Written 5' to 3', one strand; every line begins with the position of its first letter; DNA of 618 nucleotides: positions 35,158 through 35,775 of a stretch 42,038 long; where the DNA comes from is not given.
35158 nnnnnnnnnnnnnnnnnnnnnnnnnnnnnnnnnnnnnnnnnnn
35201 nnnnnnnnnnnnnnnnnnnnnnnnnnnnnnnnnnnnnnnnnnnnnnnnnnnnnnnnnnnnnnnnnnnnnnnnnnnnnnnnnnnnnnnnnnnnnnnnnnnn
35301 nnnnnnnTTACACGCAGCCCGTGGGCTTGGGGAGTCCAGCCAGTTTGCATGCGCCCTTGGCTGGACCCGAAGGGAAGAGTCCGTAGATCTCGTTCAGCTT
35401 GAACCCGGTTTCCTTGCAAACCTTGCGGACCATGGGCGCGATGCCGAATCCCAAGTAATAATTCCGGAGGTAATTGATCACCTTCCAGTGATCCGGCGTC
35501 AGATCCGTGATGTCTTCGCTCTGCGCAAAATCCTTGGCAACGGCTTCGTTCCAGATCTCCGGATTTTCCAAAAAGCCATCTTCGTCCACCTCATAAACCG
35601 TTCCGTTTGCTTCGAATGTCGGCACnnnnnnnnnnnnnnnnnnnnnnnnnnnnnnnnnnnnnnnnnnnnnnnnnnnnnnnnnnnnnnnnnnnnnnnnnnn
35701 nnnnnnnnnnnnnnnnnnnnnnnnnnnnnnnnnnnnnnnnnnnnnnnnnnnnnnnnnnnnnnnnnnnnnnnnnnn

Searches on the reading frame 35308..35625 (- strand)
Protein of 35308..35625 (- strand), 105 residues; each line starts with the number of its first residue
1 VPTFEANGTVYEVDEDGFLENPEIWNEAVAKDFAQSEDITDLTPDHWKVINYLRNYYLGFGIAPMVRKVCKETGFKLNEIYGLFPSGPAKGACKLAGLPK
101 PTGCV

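Call 3: search_protein_families(library=pfam, proteins=[window:35308-35625:-], max_evalue=0.01)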
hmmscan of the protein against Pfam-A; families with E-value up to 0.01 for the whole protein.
window:35308-35625:- (105 aa): 1 family
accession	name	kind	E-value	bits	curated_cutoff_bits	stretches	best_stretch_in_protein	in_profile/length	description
PF04358.19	DsrC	-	3.9e-37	127.4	24.9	1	6-105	2-107/107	DsrC like protein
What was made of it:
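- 35308..35625 (-): dsrC. PF04358 E 4e-37 (call 3)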

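Call 4: search_protein_families(library=ncbifam, proteins=[window:35308-35625:-], max_evalue=0.01)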
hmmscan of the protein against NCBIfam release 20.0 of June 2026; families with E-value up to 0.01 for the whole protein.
window:35308-35625:- (105 aa): 2 families
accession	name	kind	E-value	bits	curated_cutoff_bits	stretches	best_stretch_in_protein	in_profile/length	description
TIGR03342.1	dsrC_tusE_dsvC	subfamily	2.1e-34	118.1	53.5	1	5-105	2-108/108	TusE/DsrC/DsvC family sulfur relay protein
NF008562.0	PRK11508.1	equivalog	1.1e-21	77.1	191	1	7-105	5-109/109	sulfurtransferase TusE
